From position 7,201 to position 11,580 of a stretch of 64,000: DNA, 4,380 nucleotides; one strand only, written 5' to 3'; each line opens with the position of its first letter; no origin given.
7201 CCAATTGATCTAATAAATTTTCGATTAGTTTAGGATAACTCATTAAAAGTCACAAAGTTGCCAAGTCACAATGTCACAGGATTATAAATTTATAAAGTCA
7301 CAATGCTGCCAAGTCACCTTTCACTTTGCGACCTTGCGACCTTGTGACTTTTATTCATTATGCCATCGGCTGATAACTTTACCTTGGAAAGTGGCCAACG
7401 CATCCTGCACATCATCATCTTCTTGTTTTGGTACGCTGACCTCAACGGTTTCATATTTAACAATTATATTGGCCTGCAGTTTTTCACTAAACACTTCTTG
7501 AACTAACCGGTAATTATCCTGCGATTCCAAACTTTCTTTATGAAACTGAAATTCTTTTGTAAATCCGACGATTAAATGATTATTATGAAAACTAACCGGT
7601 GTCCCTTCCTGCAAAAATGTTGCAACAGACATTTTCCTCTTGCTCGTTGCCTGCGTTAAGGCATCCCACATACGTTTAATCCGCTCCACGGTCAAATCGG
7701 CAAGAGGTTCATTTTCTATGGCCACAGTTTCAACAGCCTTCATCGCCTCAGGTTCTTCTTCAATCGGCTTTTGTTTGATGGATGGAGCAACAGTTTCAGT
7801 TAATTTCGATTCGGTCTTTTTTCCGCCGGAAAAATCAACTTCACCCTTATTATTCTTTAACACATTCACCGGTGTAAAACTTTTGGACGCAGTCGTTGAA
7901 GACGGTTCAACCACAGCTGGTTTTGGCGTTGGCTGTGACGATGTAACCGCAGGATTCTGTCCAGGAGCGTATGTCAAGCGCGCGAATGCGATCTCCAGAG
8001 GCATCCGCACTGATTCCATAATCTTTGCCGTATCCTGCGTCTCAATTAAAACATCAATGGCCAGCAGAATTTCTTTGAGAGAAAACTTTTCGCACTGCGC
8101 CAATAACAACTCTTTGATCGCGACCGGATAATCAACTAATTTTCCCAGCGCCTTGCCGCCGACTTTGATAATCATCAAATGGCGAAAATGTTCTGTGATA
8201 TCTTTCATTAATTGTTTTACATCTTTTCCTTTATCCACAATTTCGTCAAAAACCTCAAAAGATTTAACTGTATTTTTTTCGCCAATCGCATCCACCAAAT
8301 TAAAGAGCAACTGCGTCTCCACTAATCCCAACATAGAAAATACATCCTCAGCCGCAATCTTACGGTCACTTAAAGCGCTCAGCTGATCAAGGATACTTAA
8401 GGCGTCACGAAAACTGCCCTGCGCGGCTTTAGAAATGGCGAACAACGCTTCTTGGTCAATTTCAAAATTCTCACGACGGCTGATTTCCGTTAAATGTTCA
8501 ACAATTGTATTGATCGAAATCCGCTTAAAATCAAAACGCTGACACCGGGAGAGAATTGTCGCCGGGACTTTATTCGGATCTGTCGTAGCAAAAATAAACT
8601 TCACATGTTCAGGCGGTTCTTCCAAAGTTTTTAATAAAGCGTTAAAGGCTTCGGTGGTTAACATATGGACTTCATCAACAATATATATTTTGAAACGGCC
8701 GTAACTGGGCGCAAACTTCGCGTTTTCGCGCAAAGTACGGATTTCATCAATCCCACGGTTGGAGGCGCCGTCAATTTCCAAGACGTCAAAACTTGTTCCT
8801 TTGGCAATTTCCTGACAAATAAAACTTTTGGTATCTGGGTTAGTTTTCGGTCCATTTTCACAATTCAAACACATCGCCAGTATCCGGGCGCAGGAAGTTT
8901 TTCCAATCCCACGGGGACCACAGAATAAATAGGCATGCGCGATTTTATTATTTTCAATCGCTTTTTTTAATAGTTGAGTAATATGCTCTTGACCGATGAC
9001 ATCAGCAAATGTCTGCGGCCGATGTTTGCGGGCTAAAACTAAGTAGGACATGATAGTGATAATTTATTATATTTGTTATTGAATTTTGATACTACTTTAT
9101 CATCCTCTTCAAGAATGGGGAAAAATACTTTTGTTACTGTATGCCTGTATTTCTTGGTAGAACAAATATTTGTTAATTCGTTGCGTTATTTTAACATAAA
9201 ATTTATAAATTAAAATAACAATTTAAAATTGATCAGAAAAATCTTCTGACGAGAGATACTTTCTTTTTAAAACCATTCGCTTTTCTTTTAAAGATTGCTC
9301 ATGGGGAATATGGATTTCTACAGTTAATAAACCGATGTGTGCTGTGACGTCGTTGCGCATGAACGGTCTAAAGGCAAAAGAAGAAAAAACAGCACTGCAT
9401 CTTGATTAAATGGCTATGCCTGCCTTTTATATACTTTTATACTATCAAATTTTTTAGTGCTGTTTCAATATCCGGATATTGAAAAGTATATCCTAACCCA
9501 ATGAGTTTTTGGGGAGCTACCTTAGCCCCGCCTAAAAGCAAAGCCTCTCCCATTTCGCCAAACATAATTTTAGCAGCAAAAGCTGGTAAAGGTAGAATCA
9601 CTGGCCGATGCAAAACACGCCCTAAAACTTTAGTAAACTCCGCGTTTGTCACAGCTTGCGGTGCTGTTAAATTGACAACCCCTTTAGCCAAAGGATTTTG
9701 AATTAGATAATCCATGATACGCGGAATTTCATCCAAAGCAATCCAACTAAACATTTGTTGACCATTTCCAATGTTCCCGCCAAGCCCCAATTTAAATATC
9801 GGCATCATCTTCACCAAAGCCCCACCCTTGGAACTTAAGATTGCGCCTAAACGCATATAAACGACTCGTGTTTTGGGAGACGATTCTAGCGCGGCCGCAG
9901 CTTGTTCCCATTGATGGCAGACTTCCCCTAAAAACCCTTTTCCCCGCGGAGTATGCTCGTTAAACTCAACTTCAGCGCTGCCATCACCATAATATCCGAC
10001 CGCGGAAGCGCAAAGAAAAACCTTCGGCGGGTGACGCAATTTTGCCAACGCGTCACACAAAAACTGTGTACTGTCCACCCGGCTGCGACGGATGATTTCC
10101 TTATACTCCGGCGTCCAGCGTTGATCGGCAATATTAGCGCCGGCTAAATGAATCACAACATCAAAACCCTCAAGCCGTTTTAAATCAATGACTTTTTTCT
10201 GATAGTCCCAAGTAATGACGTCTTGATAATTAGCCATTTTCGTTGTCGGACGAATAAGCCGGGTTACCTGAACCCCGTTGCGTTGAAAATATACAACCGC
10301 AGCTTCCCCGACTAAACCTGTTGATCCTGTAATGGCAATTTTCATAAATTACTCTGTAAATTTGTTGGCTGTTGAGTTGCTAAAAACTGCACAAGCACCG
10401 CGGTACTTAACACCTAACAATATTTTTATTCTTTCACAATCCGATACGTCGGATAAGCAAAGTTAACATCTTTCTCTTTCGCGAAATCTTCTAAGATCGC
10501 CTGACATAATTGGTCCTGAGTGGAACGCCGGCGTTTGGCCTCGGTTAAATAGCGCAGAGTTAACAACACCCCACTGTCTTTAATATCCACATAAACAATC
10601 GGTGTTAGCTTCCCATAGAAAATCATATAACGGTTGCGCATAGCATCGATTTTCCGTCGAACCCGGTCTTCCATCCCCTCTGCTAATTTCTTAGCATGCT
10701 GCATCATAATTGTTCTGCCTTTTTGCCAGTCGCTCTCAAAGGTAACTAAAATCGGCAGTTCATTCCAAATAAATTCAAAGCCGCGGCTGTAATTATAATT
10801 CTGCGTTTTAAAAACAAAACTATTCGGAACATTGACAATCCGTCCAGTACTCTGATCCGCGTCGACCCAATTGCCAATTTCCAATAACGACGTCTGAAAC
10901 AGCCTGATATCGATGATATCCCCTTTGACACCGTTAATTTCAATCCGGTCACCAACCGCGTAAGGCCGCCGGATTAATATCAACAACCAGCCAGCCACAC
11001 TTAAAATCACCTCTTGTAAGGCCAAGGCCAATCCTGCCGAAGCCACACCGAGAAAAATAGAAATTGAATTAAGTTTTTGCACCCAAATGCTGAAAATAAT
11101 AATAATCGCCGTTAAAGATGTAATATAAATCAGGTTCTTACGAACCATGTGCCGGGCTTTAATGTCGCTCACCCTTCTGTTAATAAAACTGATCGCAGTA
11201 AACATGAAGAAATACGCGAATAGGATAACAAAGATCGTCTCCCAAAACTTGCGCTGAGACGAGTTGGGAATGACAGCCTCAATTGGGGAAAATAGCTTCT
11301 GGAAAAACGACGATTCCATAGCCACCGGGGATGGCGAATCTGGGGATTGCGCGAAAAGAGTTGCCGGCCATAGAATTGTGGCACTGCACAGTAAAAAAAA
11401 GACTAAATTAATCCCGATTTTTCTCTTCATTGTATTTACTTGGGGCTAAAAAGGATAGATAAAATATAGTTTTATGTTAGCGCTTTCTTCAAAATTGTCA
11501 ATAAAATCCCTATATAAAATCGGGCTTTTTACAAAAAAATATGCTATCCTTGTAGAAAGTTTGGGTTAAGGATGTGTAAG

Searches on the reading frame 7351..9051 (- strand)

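Call 91: search_protein_families(library=ncbifam, proteins=[window:7351-9051:-], max_evalue=1e-10)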
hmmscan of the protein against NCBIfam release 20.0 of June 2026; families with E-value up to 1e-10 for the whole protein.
window:7351-9051:- (566 aa): 72 families (the best 25 are shown)
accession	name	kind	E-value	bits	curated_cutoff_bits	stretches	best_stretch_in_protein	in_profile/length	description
NF004046.1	PRK05563.1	equivalog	1.9e-159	532.2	400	1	2-544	1-537/567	DNA polymerase III subunit gamma/tau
NF011526.0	PRK14965.1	equivalog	1.1e-143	480.1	670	1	1-537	1-524/578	DNA polymerase III subunits gamma and tau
NF011512.0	PRK14950.1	equivalog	5.3e-138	461.7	593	1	1-533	1-541/585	DNA polymerase III subunits gamma and tau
TIGR02397.1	dnaX_nterm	equivalog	2.9e-137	457.7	250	1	3-359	1-354/355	DNA polymerase III subunit gamma/tau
NF011510.0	PRK14948.1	equivalog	1.1e-127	427.4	593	1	2-544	4-525/640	DNA polymerase III subunit gamma/tau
NF005942.0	PRK07994.1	equivalog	2.4e-125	420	613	1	1-498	1-468/655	DNA polymerase III subunit gamma/tau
NF004962.0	PRK06305.1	equivalog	4.9e-121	405.2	559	1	2-423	3-414/465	DNA polymerase III subunits gamma and tau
NF006585.0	PRK09111.1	equivalog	8.6e-121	404.5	604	1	2-501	26-519/616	DNA polymerase III subunit gamma/tau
NF005846.3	PRK07764.1-6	equivalog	1.3e-115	387.9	625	1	6-359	2-359/628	DNA polymerase III subunit gamma and tau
NF005173.0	PRK06647.1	equivalog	5.1e-113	378.9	623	1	1-561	1-562/568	DNA polymerase III subunits gamma and tau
NF011531.0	PRK14971.1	equivalog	1.6e-111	374.1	685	1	2-511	3-505/614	DNA polymerase III subunit gamma/tau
NF011523.0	PRK14962.1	equivalog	2.6e-111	372.7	576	1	5-553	3-463/474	DNA polymerase III subunits gamma and tau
NF011513.0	PRK14952.1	equivalog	2.6e-107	360.3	737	1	6-537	3-523/596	DNA polymerase III subunits gamma/tau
NF011514.0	PRK14953.1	equivalog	4.8e-105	352.3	536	1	1-296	1-296/488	DNA polymerase III subunits gamma and tau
NF006280.0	PRK08451.1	equivalog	2.4e-104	350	572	1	5-273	3-271/535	DNA polymerase III subunit gamma/tau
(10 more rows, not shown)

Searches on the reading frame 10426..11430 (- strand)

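Call 91: search_protein_families(library=ncbifam, proteins=[window:10426-11430:-], max_evalue=1e-10)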
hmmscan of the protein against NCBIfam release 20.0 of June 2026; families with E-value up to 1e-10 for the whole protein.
window:10426-11430:- (334 aa): 2 families
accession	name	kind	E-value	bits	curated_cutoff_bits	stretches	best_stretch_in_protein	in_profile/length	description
NF047602.1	MscsSHelicob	equivalog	3e-14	53.1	400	1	68-183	19-136/260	small-conductance mechanosensitive channel MscS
NF007662.0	PRK10334.1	subfamily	3.1e-12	46.3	321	1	94-246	71-209/286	small-conductance mechanosensitive channel MscS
